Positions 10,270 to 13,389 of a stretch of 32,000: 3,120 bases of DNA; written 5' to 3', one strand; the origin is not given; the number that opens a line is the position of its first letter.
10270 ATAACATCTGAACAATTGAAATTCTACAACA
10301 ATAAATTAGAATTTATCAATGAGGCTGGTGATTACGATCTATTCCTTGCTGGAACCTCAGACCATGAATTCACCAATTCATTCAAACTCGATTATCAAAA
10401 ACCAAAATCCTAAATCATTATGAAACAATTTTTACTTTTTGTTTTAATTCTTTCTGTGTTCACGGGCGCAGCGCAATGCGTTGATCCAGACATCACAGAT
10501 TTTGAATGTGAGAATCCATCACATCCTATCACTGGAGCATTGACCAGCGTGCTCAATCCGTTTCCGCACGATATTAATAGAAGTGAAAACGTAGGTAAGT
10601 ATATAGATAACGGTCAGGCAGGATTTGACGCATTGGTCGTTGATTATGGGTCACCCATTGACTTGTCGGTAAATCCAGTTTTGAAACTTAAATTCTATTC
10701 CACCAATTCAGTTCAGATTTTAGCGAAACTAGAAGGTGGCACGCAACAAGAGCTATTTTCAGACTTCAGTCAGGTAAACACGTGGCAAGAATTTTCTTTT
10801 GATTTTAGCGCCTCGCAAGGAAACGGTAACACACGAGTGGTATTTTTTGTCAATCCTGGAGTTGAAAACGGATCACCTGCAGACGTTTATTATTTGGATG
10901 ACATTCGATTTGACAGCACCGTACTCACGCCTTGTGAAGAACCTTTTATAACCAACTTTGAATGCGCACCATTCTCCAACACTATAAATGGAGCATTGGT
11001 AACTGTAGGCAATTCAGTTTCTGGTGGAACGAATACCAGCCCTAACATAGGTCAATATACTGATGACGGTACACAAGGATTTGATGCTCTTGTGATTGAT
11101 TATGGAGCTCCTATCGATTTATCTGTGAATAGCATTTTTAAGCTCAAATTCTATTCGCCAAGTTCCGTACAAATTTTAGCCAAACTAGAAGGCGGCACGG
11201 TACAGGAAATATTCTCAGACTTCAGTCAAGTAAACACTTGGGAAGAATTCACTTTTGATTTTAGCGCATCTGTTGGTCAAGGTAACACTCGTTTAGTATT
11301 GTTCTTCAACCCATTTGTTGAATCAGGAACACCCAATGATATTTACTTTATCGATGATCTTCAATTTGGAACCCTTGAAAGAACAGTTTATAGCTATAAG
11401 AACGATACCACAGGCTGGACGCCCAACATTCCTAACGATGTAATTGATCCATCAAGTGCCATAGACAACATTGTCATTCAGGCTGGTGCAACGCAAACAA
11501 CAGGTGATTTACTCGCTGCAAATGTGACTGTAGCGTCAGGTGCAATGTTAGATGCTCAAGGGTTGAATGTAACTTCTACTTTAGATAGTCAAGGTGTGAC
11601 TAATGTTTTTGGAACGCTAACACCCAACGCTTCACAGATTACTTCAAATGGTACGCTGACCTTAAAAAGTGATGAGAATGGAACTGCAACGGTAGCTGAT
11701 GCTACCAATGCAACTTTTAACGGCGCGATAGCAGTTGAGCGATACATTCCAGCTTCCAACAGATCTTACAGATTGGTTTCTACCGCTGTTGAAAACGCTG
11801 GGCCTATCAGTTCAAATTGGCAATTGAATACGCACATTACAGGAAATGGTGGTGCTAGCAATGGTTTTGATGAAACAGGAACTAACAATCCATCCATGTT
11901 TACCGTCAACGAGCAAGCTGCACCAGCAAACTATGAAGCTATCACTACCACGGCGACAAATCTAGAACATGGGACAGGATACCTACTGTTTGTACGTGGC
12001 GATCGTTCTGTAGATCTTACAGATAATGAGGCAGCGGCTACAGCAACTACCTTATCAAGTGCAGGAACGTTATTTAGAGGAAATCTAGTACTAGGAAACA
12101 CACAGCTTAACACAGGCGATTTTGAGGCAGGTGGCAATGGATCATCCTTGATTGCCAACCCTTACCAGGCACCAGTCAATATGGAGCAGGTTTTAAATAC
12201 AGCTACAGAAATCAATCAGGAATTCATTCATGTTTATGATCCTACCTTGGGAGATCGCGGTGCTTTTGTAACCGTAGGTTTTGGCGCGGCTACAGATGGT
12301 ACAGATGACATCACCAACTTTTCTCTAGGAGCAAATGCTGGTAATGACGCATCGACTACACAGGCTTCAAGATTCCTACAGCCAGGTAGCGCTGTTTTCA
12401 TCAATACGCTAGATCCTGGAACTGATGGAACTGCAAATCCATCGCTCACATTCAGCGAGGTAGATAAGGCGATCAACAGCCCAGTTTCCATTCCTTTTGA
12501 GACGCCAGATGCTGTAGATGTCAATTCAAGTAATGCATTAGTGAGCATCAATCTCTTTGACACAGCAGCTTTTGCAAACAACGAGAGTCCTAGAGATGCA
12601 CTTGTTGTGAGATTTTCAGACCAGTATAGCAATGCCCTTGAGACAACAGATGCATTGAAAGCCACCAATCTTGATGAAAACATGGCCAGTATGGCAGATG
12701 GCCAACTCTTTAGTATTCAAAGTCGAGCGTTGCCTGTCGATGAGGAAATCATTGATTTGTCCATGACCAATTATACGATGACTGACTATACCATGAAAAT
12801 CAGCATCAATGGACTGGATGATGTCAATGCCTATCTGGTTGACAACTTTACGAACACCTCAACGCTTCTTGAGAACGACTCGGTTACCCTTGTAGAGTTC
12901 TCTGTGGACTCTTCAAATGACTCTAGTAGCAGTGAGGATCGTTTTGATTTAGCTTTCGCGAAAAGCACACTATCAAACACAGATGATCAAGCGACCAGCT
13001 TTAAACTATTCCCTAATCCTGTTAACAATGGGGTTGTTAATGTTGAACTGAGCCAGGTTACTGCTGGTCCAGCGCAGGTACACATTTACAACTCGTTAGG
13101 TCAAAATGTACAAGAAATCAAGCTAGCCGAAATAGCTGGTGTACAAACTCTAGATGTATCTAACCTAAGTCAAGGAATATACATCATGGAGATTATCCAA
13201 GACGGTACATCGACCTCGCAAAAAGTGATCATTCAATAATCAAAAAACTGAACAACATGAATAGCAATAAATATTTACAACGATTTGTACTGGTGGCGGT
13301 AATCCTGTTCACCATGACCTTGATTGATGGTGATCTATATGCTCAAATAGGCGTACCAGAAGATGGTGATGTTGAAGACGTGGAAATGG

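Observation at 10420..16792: Eight copies of an unassigned ~150-aa Cys-capped module on three consecutive PUL proteins (candidate new glycan-binding module family)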

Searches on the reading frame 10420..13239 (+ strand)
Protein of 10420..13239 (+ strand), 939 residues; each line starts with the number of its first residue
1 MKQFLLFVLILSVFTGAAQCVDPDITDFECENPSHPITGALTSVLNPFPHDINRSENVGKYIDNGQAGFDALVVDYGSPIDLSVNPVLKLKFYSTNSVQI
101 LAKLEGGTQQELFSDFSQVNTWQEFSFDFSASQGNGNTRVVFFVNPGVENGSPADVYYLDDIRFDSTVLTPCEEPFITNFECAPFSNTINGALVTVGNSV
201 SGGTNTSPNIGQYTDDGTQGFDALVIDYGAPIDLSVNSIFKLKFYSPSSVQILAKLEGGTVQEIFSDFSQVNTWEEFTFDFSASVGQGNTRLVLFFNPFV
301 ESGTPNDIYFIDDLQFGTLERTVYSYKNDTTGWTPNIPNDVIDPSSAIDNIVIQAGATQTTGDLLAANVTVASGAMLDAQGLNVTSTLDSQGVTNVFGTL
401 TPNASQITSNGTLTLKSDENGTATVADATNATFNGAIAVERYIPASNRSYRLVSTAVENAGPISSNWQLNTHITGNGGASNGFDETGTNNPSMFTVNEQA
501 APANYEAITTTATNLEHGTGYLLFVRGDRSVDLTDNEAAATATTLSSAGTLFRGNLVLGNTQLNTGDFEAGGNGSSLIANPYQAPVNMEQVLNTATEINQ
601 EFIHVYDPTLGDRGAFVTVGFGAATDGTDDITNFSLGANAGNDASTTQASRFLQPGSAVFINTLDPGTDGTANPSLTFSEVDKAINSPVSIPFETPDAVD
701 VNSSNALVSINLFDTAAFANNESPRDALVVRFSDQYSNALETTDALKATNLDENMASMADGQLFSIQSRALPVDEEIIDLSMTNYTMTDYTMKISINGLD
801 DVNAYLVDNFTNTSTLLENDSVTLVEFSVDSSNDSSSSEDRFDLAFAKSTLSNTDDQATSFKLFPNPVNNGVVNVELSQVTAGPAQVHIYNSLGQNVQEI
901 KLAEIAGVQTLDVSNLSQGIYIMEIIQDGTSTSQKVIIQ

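Call 6: search_protein_families(library=pfam, proteins=[window:10420-13239:+], max_evalue=1)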
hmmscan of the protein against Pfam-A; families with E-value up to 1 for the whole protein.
window:10420-13239:+ (939 aa): 2 families
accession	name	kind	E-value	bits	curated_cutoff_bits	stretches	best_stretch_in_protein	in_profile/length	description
PF18962.6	Por_Secre_tail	-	9e-15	55.2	27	1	863-938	1-75/75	Secretion system C-terminal sorting domain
PF24047.1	Tudor_krimper_1st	-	0.13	13.2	27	0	218-242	55-80/91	Krimper first tudor domain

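Call 29: search_protein_families(library=ncbifam, proteins=[window:10420-13239:+], max_evalue=0.01)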
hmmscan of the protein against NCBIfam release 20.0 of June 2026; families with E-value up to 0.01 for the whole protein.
window:10420-13239:+ (939 aa): 2 families
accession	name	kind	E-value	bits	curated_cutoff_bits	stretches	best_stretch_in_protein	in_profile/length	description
TIGR04183.1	Por_Secre_tail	domain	6.5e-13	48.5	23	1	863-939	1-72/72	T9SS type A sorting domain-containing protein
NF052644.1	T9SS_DNase_Rie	equivalog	5.8e-08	32.4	260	1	790-937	109-249/251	T9SS-dependent surface endonuclease, AS87_RS02955 family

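Call 62: list_cluster_members(proteins=[window:10420-13239:+, window:13532-14746:+, window:14765-16792:+])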
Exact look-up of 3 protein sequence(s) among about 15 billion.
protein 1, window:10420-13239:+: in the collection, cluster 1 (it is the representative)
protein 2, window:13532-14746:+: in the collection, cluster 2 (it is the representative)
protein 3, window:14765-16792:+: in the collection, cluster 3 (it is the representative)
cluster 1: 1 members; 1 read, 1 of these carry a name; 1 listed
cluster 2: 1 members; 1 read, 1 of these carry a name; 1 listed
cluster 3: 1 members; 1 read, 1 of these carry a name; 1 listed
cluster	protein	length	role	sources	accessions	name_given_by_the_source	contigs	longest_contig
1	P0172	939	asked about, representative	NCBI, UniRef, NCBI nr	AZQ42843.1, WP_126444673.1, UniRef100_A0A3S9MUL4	T9SS type A sorting domain-containing protein [Nonlabens ponticola] | T9SS type A sorting domain-containing protein n=1 Tax=Nonlabens ponticola TaxID=2496866 ...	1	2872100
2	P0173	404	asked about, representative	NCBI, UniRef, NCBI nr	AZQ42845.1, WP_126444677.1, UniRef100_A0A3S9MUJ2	T9SS type A sorting domain-containing protein [Nonlabens ponticola] | T9SS type A sorting domain-containing protein n=1 Tax=Nonlabens ponticola TaxID=2496866 ...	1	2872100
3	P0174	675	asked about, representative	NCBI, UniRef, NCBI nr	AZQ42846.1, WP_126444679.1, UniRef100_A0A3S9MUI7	carbohydrate binding domain-containing protein [Nonlabens ponticola] | CBM-cenC domain-containing protein n=1 Tax=Nonlabens ponticola TaxID=2496866 ... | hypothetical protein [Nonlabens ponticola]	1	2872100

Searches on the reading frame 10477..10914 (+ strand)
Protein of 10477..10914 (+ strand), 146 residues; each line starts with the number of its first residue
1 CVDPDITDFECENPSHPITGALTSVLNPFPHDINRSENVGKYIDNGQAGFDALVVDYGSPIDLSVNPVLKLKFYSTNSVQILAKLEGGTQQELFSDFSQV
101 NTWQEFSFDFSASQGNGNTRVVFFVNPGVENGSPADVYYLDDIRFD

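Call 10: search_protein_families(library=pfam, proteins=[window:10477-10914:+], max_evalue=10)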
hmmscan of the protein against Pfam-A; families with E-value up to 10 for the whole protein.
window:10477-10914:+ (146 aa): 1 family
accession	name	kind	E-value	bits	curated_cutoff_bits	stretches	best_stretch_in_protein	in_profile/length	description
PF02018.23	CBM_4_9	-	0.075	13.8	25.9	1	77-128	79-132/136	Carbohydrate binding domain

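Call 11: search_solved_structures(query=A1, max_evalue=10, show_alignments=3)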
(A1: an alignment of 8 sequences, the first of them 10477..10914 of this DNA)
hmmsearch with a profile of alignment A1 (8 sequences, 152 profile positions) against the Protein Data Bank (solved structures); distinct sequences matched with E-value up to 10: 3.
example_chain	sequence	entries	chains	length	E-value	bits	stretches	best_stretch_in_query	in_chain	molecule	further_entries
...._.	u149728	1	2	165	4.3e-12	49.6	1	28-121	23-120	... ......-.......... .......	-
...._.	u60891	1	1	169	0.16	15.3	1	69-146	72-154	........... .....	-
6i52_A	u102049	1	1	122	0.63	13.3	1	17-78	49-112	Replication factor A protein 3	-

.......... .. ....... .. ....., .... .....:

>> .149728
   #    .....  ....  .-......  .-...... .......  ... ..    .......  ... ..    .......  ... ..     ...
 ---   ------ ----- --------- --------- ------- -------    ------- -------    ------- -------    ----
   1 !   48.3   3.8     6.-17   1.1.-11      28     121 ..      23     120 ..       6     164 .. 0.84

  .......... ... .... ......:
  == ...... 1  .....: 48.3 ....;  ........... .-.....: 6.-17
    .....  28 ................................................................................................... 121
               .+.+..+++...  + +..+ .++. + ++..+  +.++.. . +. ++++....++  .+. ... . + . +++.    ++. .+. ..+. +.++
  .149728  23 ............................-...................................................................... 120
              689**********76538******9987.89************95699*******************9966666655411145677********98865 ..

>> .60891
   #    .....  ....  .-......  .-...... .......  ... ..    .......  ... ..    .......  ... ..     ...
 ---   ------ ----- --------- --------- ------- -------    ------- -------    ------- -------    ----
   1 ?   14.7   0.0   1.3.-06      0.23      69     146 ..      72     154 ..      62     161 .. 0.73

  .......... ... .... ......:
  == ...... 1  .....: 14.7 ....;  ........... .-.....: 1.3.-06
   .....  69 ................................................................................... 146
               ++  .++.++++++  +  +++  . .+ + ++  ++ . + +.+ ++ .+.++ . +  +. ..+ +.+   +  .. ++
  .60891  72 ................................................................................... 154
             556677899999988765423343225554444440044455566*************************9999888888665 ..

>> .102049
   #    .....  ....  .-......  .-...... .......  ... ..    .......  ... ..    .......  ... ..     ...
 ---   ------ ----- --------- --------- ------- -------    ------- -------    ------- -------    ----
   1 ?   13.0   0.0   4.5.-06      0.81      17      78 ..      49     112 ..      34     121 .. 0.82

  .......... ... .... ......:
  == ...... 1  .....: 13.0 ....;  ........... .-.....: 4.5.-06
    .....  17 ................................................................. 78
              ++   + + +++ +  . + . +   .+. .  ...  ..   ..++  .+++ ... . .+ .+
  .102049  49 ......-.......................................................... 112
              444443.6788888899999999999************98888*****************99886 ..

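Call 23: find_homologous_proteins(query=A1, max_evalue=0.00001)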
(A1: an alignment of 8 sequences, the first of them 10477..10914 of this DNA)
Query A1 (8 sequences) (146 aa, profile of the alignment): 24 proteins with E <= 0.00001 among 974 candidates.
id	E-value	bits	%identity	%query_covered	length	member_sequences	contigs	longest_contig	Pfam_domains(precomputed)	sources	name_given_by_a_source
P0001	3.9e-60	220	43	97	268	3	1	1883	-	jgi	jgi:hypothetical protein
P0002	6.3e-59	216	40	98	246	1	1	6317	-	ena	-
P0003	4.6e-58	214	65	99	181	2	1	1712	-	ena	-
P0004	5.9e-53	197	58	100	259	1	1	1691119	PF18962.8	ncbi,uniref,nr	ncbi:T9SS type A sorting domain-containing protein [Aquimarina sp. 2201CG5-10]|uniref:T9SS type A so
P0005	1.2e-52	196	55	99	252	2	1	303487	PF18962.8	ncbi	ncbi:T9SS type A sorting domain-containing protein [Algibacter agarivorans]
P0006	1.7e-52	195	54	98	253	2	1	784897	PF18962.8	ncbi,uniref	ncbi:T9SS type A sorting domain-containing protein [Aquimarina rubra]|uniref:T9SS type A sorting dom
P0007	3.0e-50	188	57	100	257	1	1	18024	PF18962.8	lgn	-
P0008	1.4e-47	179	53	100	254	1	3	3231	PF18962.8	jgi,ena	-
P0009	8.4e-44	167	53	100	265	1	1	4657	PF18962.8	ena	-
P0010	4.3e-43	165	53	99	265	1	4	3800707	PF18962.8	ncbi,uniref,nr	ncbi:T9SS type A sorting domain-containing protein [Polaribacter haliotis]|uniref:T9SS type A sortin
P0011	1.5e-39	153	40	97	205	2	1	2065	-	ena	-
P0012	2.6e-35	140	30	72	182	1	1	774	-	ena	-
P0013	5.7e-30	122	35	40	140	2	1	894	-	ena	-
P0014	2.7e-26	110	37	82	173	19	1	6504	-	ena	-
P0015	1.3e-25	108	36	82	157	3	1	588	-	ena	-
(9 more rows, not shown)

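Call 31: search_protein_representatives(alignment_id=A1)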
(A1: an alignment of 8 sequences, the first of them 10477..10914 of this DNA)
Query: 8 sequences, 152 profile positions. Proteins with E-value up to 0.001 (for the whole library): 2526; up to 1e-10: 1179; up to 1e-30: 307. The best 150 are listed.
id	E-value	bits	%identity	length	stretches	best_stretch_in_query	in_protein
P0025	1.6e-230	771.7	-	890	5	9-151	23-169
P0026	8.5e-217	727.2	-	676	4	1-151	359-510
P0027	1.1e-212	713.9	-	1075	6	1-152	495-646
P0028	4.8e-177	598.1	-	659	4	1-152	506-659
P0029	1.2e-170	577.4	-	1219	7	1-150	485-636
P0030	9.4e-170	574.4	-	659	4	1-149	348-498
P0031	1.5e-166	564.0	-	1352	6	9-151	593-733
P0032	1.8e-158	537.8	-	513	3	1-152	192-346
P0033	8.9e-157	532.3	-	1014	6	1-151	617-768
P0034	4.6e-156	530.0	-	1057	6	1-151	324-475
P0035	2.2e-148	505.0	-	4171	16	26-150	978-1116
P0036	1.9e-143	489.0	-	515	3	1-151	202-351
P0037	6.3e-139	474.4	-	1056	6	1-151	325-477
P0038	1.5e-136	466.6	-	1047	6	1-150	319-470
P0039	3.1e-135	462.4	-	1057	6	8-152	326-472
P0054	3.1e-105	365.0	-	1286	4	4-149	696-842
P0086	3.0e-68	244.9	-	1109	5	12-149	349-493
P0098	2.3e-63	229.0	-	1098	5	28-142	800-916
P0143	7.0e-49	182.0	-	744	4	3-149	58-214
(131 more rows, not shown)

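Call 94: search_protein_families(library=pfam, proteins=[P0054, P0098, P0086, P0143], max_evalue=0.0001)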
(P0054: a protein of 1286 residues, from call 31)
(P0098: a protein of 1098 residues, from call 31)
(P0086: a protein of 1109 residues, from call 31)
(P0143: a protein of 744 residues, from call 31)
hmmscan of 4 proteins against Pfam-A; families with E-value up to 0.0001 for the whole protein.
P0054 (1286 aa): 2 families
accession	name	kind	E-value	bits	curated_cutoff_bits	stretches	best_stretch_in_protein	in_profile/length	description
PF10091.15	Glycoamylase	-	4.7e-71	239.3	27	1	289-512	3-221/221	Putative glucoamylase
PF18962.6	Por_Secre_tail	-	5.2e-05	23.9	27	1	1213-1276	2-68/75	Secretion system C-terminal sorting domain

P0098 (1098 aa): 2 families
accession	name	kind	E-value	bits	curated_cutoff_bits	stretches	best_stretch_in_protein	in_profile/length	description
PF00722.28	Glyco_hydro_16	-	4.4e-15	56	22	1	90-262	10-145/175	Glycosyl hydrolases family 16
PF03935.22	SKN1_KRE6_Sbg1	-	2e-08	33.6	30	0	44-157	113-223/501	Beta-glucan synthesis-associated protein SKN1/KRE6/Sbg1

P0086 (1109 aa): 1 family
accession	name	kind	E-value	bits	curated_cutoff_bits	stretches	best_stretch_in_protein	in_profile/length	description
PF02018.23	CBM_4_9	-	1.7e-13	51.6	25.9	0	360-470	17-122/136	Carbohydrate binding domain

P0143 (744 aa): 1 family
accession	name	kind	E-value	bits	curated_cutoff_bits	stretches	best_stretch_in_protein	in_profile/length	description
PF02018.23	CBM_4_9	-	1.5e-05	25.8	25.9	0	102-199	33-131/136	Carbohydrate binding domain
